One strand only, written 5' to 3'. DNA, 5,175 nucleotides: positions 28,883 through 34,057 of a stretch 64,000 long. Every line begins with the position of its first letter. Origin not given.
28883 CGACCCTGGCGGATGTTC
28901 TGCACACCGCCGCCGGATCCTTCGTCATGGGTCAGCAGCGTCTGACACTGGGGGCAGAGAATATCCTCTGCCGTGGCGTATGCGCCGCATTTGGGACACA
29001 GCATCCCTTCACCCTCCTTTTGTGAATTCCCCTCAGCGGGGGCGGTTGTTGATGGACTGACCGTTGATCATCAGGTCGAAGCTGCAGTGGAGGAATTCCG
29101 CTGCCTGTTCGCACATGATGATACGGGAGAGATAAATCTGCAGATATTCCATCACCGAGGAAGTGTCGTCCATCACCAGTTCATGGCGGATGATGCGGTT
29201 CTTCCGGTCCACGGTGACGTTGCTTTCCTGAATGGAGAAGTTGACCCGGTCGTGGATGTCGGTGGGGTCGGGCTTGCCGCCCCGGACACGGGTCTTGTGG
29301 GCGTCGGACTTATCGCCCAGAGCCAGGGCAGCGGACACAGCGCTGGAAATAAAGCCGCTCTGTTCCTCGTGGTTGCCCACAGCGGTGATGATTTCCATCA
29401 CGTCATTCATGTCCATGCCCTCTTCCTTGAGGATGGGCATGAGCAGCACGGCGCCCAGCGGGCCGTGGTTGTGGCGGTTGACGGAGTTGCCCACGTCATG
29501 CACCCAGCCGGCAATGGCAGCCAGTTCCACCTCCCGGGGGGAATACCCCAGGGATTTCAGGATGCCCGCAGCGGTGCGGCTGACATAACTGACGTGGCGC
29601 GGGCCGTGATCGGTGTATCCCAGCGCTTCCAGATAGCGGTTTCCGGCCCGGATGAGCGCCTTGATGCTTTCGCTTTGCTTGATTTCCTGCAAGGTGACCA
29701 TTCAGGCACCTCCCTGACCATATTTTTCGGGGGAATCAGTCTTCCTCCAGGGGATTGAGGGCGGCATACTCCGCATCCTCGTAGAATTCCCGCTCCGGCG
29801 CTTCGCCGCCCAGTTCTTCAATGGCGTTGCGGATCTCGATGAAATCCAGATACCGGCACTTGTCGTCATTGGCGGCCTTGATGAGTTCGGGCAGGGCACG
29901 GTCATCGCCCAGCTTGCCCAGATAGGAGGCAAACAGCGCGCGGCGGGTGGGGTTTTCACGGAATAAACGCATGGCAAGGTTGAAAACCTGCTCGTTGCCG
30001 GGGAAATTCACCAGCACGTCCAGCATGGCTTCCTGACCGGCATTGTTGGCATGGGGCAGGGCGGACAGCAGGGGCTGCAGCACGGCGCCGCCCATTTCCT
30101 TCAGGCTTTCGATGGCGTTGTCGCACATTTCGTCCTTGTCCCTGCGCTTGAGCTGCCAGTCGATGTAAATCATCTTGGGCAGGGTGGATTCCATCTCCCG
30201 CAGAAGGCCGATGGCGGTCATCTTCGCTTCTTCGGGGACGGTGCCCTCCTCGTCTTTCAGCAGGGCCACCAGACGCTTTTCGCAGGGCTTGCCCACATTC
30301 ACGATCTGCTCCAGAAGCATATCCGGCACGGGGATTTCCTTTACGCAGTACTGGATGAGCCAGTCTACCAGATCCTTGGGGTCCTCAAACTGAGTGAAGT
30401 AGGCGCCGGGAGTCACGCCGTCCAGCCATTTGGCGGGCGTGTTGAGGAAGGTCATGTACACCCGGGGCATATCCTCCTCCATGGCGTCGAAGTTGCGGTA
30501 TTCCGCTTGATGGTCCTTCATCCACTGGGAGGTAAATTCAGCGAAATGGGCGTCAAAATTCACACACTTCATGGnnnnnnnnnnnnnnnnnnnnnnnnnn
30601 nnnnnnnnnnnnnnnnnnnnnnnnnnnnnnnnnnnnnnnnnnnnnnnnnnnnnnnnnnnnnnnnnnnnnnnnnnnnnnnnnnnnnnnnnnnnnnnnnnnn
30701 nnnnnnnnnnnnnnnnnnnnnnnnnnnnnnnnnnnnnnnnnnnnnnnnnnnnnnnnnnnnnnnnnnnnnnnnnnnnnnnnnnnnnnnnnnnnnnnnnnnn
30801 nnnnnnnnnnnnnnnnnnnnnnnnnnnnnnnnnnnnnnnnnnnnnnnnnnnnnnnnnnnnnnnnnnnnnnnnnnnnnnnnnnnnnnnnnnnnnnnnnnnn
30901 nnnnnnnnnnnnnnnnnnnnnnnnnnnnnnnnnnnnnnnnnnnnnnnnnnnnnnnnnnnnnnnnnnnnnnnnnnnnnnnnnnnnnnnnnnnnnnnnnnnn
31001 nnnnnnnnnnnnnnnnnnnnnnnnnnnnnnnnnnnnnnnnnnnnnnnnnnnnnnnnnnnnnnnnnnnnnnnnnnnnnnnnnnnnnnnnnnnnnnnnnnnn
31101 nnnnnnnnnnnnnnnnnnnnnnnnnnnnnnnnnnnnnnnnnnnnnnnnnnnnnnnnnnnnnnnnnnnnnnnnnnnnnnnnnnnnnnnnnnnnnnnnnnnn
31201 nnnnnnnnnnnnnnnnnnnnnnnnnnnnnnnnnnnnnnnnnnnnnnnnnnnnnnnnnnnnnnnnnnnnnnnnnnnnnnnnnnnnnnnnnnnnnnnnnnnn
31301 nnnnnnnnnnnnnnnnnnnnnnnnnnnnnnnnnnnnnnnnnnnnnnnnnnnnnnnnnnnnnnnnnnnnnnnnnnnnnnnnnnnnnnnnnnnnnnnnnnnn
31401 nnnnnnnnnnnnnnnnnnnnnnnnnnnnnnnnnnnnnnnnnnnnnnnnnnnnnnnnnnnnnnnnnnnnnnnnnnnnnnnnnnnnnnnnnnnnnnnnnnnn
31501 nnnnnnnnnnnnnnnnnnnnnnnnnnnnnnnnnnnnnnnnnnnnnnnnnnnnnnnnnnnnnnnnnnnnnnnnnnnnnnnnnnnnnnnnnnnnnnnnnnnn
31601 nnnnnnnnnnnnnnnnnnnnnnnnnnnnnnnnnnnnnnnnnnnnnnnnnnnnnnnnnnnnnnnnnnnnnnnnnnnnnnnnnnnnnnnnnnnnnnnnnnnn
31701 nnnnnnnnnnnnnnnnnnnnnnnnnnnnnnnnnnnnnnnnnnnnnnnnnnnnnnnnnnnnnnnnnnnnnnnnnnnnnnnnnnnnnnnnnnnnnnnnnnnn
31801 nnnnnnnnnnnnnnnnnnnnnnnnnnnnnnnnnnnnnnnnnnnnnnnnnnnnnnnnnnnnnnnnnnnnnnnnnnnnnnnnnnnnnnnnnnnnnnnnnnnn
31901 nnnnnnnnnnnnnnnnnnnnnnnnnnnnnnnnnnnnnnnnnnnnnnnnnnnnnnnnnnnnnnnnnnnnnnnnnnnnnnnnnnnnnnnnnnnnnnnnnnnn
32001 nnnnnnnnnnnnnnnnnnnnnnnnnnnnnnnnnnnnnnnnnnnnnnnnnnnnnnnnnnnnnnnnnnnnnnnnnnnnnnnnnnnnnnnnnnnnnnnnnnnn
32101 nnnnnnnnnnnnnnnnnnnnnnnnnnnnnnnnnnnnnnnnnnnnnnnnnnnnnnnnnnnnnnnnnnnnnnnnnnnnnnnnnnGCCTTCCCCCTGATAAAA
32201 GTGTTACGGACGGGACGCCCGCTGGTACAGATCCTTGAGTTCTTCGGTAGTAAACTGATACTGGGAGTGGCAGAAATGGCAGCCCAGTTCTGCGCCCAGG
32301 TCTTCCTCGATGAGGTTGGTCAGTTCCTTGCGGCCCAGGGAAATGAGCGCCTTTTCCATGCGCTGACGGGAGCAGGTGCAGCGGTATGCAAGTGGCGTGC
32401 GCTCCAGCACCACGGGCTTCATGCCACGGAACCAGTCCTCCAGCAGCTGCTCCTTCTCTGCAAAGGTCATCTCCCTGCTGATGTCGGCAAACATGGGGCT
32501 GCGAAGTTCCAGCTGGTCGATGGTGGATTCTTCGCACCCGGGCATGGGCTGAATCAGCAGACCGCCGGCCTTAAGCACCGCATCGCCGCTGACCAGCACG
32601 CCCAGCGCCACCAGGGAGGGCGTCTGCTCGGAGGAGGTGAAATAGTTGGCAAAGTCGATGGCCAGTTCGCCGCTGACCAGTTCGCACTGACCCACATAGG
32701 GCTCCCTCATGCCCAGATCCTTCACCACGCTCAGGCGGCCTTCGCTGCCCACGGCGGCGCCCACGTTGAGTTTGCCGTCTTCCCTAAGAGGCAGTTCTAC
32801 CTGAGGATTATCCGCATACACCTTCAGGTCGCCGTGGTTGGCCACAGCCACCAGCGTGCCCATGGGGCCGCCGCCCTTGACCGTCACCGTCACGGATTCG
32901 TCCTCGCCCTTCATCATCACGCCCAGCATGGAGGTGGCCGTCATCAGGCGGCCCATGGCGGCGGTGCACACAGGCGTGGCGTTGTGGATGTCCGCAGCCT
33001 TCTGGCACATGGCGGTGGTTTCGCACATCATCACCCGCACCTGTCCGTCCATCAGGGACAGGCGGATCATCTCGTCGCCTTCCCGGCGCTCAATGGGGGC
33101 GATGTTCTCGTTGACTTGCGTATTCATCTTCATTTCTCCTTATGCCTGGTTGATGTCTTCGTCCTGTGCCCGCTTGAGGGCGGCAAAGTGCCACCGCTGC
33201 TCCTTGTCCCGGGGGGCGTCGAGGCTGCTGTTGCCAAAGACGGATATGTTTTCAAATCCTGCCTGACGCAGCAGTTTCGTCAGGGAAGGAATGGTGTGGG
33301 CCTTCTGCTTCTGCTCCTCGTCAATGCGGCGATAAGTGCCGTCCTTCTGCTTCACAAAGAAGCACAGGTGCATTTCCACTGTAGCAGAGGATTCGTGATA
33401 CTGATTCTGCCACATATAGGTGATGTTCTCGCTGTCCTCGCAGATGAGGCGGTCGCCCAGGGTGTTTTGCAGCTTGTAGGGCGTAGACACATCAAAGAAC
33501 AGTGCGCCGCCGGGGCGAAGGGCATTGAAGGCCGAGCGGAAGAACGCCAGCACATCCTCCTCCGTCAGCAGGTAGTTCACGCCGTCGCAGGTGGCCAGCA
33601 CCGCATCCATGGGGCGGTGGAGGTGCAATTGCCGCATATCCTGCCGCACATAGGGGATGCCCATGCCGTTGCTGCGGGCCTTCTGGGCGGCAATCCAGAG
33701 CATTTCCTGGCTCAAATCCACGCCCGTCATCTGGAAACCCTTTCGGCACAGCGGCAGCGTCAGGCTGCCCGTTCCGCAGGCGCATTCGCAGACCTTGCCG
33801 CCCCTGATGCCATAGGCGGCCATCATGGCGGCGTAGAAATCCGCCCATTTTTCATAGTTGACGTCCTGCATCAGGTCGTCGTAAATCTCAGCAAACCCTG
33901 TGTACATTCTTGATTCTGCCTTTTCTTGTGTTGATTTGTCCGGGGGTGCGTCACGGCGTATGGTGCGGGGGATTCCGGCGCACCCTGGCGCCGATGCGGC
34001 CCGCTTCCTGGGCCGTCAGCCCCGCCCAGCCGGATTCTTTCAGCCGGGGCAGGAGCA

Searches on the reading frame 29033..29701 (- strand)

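Call 64: search_protein_families(library=pfam, proteins=[window:29033-29701:-], max_evalue=0.00001)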
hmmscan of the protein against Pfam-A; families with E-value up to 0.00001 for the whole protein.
window:29033-29701:- (222 aa): 1 family
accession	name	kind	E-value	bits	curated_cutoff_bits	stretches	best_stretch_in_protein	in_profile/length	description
PF01966.28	HD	-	6.4e-06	26.9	22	0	36-115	4-89/116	HD domain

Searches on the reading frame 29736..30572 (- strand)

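Call 81: search_protein_families(library=pfam, proteins=[window:29736-30572:-], max_evalue=0.00001)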
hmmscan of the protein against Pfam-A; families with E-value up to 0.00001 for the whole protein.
window:29736-30572:- (278 aa): 1 family
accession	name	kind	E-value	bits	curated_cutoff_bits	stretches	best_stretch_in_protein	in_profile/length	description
PF13646.12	HEAT_2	-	1.6e-06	28.7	27.7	0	166-238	2-75/88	HEAT repeats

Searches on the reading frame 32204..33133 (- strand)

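Call 81: search_protein_families(library=pfam, proteins=[window:32204-33133:-], max_evalue=0.00001)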
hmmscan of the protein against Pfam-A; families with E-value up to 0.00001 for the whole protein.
window:32204-33133:- (309 aa): 1 family
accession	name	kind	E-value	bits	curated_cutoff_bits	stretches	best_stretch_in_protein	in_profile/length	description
PF01430.24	HSP33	-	9.5e-93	311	21.4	1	20-295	1-273/273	Hsp33 protein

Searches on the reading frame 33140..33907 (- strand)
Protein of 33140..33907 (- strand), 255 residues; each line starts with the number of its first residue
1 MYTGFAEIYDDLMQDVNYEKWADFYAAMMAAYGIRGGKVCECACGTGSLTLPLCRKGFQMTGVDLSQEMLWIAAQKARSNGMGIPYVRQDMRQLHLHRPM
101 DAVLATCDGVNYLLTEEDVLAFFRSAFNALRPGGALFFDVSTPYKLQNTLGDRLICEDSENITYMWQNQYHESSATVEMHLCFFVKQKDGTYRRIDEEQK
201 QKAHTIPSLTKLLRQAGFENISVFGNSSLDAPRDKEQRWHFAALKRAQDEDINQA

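Call 81: search_protein_families(library=pfam, proteins=[window:33140-33907:-], max_evalue=0.00001)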
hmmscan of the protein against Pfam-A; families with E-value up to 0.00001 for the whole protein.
window:33140-33907:- (255 aa): 6 families
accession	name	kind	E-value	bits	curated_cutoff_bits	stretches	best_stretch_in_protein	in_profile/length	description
PF13649.12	Methyltransf_25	-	1.1e-18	68.1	27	1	39-134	1-97/97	Methyltransferase domain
PF08241.18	Methyltransf_11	-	1.2e-13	51.9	21.2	1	41-138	2-95/95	Methyltransferase domain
PF13489.12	Methyltransf_23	-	2.2e-11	44.2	27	1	19-223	7-164/164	Methyltransferase domain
PF13847.12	Methyltransf_31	-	4e-10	40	27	1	36-172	4-139/145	Methyltransferase domain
PF01209.24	Ubie_methyltran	-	4.4e-10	39.7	20.1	1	11-137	25-150/233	ubiE/COQ5 methyltransferase family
PF08242.18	Methyltransf_12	-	9.2e-09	36.4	30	1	41-136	2-98/98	Methyltransferase domain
